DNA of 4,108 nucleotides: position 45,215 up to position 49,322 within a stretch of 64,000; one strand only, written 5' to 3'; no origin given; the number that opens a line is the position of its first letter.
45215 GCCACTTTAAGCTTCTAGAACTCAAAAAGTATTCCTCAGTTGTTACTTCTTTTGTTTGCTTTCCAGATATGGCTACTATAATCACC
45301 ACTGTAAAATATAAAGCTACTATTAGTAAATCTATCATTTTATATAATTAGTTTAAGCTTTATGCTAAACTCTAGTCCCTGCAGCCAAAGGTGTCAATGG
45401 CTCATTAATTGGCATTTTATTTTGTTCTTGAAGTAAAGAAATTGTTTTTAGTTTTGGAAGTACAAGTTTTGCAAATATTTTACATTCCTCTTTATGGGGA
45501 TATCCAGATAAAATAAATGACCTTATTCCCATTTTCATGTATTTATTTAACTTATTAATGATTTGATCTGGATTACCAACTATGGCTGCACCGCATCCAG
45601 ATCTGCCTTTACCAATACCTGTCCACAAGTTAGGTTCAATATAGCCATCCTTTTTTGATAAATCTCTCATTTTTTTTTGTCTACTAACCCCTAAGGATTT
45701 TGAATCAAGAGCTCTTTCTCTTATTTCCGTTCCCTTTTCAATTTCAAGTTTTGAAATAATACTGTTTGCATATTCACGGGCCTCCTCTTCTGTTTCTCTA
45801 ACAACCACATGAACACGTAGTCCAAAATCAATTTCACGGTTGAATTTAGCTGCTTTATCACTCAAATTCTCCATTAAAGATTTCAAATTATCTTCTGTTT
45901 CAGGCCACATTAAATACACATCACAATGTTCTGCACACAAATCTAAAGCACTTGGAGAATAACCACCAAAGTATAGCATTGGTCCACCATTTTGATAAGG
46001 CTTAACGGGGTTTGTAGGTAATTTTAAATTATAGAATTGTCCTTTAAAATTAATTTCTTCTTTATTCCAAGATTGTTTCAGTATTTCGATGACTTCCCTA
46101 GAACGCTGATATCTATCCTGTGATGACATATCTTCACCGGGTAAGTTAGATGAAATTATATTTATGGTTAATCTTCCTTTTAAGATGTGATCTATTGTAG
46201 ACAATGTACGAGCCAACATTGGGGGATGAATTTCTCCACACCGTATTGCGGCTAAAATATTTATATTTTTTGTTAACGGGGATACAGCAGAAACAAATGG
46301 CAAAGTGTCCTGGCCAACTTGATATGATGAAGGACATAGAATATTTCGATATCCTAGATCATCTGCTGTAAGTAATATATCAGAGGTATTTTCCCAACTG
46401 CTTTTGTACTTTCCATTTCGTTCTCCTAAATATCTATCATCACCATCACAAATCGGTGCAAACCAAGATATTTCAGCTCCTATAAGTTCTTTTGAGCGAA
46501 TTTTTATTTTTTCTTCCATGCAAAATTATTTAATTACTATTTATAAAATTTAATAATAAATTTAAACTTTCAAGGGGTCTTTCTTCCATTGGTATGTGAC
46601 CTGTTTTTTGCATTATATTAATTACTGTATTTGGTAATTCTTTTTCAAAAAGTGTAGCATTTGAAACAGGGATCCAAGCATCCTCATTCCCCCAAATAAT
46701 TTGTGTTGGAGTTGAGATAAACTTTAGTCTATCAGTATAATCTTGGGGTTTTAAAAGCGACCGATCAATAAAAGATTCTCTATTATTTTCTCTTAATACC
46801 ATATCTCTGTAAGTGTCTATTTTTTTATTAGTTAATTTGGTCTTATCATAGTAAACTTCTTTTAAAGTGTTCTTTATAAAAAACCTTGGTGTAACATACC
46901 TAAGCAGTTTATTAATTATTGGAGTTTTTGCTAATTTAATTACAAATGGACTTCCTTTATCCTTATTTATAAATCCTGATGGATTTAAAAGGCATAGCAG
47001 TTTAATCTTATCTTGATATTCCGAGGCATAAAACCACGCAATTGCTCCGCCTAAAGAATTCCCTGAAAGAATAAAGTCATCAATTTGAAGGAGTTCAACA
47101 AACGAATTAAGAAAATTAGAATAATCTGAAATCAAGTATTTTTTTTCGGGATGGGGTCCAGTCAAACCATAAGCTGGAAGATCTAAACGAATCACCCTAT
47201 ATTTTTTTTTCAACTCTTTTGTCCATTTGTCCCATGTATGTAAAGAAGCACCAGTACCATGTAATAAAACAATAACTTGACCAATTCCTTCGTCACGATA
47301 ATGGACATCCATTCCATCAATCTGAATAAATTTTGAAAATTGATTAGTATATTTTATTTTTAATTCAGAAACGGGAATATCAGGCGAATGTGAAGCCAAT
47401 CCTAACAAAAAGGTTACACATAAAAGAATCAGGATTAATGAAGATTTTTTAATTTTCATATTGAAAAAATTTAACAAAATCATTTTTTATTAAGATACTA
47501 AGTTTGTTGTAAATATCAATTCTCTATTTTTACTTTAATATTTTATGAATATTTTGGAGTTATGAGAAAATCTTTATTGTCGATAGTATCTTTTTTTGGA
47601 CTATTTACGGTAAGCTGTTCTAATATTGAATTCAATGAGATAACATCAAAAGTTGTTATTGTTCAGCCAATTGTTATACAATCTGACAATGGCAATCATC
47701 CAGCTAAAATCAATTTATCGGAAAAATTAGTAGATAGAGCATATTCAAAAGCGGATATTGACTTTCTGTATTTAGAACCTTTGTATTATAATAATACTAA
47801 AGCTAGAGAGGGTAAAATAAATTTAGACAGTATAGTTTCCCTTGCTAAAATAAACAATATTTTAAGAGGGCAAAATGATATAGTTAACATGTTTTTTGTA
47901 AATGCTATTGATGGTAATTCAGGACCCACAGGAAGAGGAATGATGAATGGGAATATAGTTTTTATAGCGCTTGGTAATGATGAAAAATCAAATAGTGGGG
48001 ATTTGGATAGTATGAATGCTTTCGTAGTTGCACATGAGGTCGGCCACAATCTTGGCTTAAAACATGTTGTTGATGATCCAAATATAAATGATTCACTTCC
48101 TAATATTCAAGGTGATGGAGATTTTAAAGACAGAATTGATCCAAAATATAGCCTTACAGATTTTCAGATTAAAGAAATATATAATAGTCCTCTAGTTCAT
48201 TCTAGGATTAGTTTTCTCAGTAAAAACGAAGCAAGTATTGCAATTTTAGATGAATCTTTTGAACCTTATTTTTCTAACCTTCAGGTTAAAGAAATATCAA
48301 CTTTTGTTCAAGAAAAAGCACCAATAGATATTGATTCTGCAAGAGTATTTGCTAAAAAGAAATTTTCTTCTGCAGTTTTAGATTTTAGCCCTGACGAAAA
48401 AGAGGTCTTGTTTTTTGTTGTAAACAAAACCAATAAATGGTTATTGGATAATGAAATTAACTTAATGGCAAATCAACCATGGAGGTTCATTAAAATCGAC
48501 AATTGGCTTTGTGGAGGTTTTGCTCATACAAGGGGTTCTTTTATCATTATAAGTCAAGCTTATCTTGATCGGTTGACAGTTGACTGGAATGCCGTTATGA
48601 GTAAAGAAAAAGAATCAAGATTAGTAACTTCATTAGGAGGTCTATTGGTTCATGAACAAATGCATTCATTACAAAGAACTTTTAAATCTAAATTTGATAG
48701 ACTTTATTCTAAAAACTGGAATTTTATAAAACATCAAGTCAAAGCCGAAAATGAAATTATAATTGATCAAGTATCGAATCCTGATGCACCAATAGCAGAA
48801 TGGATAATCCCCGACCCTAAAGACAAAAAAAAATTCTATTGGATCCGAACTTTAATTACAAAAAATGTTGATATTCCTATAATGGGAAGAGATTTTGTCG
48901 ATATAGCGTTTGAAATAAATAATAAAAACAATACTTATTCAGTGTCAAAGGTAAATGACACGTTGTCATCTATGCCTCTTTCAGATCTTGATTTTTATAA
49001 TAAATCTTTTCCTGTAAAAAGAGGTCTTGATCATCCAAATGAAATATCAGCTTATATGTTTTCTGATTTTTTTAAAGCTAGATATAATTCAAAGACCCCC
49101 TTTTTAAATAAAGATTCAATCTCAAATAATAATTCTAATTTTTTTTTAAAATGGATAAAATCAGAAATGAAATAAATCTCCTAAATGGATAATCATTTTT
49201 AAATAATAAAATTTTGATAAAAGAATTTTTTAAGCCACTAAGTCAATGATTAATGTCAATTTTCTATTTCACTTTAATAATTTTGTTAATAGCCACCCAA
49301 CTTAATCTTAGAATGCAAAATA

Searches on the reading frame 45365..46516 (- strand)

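Call 55: search_protein_families(library=pfam, proteins=[window:45365-46516:-], max_evalue=0.001)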
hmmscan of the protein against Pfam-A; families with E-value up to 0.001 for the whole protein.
window:45365-46516:- (383 aa): 1 family
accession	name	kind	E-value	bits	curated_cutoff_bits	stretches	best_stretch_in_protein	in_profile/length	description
PF00296.26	Bac_luciferase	-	3.9e-51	174.7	27.9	1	16-332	3-313/314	Luciferase-like monooxygenase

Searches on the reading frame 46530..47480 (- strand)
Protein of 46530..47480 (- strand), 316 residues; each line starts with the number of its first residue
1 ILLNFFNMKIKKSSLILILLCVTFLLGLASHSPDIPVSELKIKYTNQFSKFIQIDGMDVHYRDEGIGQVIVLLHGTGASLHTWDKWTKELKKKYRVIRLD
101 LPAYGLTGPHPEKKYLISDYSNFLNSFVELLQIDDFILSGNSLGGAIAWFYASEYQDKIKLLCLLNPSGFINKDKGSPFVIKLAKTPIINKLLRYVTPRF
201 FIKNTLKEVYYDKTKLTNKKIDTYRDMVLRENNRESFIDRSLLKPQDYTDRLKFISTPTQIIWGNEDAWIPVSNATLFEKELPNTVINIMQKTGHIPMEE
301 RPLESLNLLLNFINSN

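Call 55: search_protein_families(library=pfam, proteins=[window:46530-47480:-], max_evalue=0.001)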
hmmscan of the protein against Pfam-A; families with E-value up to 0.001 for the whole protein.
window:46530-47480:- (316 aa): 6 families
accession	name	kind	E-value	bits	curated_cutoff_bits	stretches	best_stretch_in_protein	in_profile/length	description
PF00561.26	Abhydrolase_1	-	2.3e-25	90.1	25.8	1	69-302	2-245/245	alpha/beta hydrolase fold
PF12697.13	Abhydrolase_6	-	4.2e-17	64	26.3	1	70-304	1-212/217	Alpha/beta hydrolase family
PF12146.15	Hydrolase_4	-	3.8e-15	56.3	27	1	68-287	5-224/239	Serine aminopeptidase, S33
PF06342.18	DUF1057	-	3.6e-07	30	21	1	57-212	26-174/297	Alpha/beta hydrolase of unknown function (DUF1057)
PF02230.22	Abhydrolase_2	-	0.00014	22.2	23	0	67-89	14-37/217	Phospholipase/Carboxylesterase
PF03096.20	Ndr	-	0.00056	19.2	23.3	1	119-312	84-275/283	Ndr family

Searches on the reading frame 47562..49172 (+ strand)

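Call 55: search_protein_families(library=pfam, proteins=[window:47562-49172:+], max_evalue=0.001)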
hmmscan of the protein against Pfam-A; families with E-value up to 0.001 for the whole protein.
window:47562-49172:+ (537 aa): 3 families
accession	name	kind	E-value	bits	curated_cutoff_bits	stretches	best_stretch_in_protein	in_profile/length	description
PF13582.12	Reprolysin_3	-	3e-05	25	22.4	1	88-168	47-122/123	Metallo-peptidase family M12B Reprolysin-like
PF00413.30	Peptidase_M10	-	0.00066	20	24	0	149-172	104-128/159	Matrixin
PF13688.12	Reprolysin_5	-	0.00082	20.1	27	0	86-172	71-158/196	Metallo-peptidase family M12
